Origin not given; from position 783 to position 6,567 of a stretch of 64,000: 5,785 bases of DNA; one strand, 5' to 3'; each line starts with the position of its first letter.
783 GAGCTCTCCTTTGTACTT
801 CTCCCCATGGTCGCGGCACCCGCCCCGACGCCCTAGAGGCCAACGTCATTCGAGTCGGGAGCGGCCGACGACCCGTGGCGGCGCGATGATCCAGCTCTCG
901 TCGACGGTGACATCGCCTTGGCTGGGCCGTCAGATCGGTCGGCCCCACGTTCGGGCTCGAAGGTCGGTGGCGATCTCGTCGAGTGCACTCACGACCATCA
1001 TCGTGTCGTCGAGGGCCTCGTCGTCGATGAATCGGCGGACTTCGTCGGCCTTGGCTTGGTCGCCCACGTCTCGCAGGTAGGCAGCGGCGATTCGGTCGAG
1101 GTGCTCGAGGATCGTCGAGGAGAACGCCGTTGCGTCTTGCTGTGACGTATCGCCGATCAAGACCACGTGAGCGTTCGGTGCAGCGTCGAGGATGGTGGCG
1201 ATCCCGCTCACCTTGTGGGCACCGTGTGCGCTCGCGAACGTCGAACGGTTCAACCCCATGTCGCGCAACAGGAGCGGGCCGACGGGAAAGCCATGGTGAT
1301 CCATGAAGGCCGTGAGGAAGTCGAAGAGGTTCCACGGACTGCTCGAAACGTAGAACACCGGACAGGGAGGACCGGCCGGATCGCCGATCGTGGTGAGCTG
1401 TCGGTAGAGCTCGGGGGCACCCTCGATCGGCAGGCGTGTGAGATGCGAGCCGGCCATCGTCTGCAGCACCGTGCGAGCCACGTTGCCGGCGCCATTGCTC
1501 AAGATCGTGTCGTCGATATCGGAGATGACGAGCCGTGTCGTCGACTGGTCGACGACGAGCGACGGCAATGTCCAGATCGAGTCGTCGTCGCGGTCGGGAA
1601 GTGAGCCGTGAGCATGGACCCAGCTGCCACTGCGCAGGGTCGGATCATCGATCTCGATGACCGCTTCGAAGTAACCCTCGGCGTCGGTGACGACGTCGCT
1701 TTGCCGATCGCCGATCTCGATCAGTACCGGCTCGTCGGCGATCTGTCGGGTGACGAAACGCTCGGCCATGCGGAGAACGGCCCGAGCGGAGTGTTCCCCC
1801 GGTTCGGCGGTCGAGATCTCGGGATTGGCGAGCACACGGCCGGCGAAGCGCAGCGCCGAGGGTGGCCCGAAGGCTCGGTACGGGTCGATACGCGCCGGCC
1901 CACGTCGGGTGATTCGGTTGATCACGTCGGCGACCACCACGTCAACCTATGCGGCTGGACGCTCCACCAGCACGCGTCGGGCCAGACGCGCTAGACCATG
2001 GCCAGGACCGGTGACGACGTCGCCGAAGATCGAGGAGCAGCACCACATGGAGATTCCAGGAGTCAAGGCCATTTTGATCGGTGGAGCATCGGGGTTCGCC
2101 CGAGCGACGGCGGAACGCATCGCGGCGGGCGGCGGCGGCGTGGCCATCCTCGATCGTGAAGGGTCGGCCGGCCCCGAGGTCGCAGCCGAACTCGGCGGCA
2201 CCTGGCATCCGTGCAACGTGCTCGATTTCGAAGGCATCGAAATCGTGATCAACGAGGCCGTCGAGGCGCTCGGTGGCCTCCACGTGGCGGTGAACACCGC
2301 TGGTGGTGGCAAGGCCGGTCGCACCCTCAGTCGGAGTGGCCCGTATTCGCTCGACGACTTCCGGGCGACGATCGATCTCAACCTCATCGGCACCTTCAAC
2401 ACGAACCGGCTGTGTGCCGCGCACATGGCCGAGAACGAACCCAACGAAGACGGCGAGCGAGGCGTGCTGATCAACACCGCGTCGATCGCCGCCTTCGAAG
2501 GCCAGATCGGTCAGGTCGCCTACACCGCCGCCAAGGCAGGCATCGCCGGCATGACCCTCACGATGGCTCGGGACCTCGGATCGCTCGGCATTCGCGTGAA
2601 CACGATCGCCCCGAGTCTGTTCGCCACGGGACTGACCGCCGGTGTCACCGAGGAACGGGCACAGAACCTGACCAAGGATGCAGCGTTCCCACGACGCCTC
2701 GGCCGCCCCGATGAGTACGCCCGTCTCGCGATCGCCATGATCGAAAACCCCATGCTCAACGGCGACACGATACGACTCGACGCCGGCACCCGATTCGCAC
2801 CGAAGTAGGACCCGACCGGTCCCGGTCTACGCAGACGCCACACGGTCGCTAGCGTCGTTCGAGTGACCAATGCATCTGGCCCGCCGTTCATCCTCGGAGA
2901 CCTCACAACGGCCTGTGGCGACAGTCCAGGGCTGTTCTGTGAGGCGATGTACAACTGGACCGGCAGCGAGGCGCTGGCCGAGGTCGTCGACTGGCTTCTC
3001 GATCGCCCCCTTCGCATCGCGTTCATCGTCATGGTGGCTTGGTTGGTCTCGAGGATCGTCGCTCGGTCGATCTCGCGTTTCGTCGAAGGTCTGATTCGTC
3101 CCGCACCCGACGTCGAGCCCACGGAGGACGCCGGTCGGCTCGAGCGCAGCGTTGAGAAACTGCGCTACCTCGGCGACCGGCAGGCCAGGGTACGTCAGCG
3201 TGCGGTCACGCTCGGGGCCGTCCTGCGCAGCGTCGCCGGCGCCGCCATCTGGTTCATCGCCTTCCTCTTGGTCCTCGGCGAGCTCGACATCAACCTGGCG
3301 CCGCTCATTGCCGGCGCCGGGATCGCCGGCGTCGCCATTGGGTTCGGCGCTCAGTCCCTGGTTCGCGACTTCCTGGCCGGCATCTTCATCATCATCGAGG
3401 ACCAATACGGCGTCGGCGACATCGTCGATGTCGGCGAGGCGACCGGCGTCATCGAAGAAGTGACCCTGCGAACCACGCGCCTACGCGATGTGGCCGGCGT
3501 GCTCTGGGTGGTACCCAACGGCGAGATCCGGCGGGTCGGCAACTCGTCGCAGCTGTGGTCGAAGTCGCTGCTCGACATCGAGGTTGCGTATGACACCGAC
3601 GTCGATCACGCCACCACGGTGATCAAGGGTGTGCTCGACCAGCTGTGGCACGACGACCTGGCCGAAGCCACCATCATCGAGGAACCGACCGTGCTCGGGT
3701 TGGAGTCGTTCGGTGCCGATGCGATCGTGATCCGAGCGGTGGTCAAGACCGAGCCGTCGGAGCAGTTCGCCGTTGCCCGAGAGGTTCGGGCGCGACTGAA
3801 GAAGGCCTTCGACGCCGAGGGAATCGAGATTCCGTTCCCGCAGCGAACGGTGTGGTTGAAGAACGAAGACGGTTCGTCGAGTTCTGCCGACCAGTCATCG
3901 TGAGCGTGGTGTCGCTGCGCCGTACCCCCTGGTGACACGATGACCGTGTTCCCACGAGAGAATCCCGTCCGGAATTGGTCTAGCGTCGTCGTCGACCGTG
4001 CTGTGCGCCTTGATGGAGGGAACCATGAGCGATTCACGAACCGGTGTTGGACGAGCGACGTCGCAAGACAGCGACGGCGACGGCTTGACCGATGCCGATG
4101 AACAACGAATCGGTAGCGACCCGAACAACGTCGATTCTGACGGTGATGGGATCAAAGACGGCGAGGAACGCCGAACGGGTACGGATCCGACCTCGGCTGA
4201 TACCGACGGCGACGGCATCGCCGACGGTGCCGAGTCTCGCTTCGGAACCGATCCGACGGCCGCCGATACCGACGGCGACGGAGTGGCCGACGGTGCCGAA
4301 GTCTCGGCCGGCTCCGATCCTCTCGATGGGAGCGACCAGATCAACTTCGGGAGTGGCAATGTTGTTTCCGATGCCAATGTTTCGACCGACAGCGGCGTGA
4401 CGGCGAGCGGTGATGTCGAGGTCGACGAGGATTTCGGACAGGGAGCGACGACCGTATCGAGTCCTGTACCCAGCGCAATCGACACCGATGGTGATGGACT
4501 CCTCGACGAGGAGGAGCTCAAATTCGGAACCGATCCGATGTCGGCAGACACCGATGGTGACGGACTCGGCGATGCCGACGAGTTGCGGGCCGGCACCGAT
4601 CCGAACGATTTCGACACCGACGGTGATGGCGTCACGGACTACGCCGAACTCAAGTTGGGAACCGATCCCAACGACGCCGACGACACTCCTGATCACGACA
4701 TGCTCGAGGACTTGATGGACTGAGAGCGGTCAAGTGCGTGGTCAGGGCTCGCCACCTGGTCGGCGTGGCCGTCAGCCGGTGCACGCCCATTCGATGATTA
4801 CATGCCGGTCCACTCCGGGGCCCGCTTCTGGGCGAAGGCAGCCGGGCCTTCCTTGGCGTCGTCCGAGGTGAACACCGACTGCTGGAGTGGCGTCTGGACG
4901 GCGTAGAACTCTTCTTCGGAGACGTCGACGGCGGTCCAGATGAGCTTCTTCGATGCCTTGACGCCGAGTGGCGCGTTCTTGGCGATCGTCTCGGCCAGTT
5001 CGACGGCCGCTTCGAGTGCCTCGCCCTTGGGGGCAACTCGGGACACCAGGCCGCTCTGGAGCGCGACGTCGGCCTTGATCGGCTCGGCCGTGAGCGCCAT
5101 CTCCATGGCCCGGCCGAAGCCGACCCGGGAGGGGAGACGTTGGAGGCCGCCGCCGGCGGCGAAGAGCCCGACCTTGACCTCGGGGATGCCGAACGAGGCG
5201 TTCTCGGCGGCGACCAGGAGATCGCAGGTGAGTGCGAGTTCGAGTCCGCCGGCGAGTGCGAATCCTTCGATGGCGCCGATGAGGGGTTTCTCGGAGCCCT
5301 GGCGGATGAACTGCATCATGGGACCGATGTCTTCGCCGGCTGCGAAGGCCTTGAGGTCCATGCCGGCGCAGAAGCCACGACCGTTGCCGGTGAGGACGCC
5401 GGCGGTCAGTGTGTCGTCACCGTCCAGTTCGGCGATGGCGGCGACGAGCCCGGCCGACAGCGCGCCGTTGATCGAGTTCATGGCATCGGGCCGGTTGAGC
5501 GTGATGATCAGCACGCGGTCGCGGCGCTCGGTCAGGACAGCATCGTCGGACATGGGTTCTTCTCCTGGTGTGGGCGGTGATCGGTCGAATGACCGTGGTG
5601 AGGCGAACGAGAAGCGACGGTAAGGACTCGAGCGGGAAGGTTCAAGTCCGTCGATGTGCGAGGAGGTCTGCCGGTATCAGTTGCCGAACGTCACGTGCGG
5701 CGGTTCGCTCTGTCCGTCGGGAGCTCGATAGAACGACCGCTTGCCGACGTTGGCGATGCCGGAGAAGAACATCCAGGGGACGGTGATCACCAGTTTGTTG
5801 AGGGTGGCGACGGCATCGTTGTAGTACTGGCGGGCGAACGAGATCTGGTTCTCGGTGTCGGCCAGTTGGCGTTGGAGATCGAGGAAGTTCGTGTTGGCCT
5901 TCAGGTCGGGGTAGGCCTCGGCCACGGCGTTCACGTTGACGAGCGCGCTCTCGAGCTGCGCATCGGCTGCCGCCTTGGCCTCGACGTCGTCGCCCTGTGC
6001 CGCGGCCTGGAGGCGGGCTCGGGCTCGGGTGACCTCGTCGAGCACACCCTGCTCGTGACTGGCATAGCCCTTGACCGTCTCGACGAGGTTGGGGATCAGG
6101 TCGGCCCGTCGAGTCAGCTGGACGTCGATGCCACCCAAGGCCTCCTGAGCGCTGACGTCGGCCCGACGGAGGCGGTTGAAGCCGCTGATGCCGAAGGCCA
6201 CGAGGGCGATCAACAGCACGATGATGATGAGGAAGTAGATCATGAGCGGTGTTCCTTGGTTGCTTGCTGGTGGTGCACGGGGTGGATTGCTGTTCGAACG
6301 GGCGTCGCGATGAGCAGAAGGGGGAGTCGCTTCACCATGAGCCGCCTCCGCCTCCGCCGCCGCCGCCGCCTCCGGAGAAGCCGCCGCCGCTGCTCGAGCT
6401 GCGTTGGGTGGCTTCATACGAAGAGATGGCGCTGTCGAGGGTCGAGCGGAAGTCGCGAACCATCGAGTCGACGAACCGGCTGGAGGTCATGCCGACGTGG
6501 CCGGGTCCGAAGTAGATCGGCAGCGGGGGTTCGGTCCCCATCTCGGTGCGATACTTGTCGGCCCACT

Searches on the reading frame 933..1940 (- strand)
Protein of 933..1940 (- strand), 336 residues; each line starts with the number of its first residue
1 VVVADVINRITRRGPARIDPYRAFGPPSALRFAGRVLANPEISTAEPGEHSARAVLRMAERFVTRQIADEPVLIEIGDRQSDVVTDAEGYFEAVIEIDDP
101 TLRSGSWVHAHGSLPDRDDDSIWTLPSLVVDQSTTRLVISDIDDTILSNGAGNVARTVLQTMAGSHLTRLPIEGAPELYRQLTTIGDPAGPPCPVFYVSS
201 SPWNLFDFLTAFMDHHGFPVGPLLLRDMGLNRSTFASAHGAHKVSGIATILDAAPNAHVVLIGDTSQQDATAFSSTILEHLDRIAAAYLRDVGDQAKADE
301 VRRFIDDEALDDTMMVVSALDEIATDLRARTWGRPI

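Call 42: search_protein_families(library=pfam, proteins=[window:933-1940:-], max_evalue=0.0001)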
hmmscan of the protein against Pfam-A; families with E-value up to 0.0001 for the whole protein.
window:933-1940:- (336 aa): 1 family
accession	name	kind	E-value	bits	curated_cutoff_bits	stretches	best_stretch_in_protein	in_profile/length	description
PF09949.15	APP1_cat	-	2.8e-39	135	27.1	1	138-291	3-154/154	Phosphatidate phosphatase APP1, catalytic domain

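Call 89: find_encoding_contigs(protein=window:933-1940:-, flank=10000, max_places=2)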
Protein window:933-1940:- (336 aa): 1 contig read that carries it; 1 place shown.
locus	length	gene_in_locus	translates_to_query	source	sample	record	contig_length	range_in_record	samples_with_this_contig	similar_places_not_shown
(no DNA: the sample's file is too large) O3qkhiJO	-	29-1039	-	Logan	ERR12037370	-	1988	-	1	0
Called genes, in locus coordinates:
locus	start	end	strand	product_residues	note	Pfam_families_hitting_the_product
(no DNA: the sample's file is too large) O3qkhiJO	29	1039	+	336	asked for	PF09949:APP1_cat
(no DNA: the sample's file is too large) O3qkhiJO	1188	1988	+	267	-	?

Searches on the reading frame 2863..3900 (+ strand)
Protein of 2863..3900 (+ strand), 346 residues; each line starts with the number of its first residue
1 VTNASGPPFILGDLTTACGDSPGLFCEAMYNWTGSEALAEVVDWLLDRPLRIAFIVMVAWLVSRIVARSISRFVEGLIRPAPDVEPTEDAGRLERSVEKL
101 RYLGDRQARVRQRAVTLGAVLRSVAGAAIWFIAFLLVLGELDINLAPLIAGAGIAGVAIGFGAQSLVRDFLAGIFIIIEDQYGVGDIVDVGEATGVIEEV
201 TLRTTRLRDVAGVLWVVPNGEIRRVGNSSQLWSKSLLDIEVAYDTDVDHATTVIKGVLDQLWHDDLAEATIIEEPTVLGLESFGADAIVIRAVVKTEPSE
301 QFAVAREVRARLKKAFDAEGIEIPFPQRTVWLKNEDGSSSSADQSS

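Call 42: search_protein_families(library=pfam, proteins=[window:2863-3900:+], max_evalue=0.0001)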
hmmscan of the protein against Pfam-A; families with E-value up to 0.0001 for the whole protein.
window:2863-3900:+ (346 aa): 3 families
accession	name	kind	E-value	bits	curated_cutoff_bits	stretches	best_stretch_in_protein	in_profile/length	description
PF00924.24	MS_channel_2nd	-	1.5e-16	60.7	20.2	1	166-227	2-65/68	Mechanosensitive ion channel, beta-domain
PF21082.3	MS_channel_3rd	-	1.8e-11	44.8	21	1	237-323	3-88/88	Mechanosensitive ion channel MscS, C-terminal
PF21088.3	MS_channel_1st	-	5.7e-09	36.2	23.1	1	129-164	7-42/42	Mechanosensitive ion channel, transmembrane helices 2/3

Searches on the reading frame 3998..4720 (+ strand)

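Call 42: search_protein_families(library=pfam, proteins=[window:3998-4720:+], max_evalue=0.0001)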
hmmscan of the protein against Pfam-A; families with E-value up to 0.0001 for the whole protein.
window:3998-4720:+ (241 aa): 1 family
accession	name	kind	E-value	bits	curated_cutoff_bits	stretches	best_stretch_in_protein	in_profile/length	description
PF18884.5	TSP3_bac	-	2.7e-53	177.8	25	7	206-227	1-22/22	Bacterial TSP3 repeat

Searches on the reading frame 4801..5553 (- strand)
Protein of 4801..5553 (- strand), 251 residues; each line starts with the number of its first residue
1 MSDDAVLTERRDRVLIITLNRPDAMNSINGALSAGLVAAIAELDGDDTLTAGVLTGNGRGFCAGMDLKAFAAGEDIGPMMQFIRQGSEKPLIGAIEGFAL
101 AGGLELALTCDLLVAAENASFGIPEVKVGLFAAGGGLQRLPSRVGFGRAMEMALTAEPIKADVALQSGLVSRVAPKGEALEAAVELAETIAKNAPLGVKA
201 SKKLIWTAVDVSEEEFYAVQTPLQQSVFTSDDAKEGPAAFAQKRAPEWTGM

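Call 42: search_protein_families(library=pfam, proteins=[window:4801-5553:-], max_evalue=0.0001)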
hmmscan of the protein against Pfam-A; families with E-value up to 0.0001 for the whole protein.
window:4801-5553:- (251 aa): 2 families
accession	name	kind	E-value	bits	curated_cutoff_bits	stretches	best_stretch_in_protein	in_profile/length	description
PF00378.25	ECH_1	-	5.6e-58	196.7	27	1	11-250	3-250/251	Enoyl-CoA hydratase/isomerase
PF16113.10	ECH_2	-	2e-24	87.1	27.2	1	16-198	3-192/335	Enoyl-CoA hydratase/isomerase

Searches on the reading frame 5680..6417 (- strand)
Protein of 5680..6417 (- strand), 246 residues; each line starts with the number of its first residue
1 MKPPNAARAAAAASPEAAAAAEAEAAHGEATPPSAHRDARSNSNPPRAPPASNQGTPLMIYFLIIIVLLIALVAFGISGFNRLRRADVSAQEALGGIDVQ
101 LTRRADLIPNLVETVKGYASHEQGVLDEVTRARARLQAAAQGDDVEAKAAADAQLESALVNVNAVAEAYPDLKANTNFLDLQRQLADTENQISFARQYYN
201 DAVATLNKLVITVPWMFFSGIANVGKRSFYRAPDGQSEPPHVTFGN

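Call 42: search_protein_families(library=pfam, proteins=[window:5680-6417:-], max_evalue=0.0001)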
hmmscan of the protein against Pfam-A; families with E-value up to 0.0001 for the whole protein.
window:5680-6417:- (246 aa): 1 family
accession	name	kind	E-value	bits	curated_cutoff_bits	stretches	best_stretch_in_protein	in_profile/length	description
PF04011.17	LemA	-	1.4e-51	174.6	26.2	1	94-244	2-149/149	LemA family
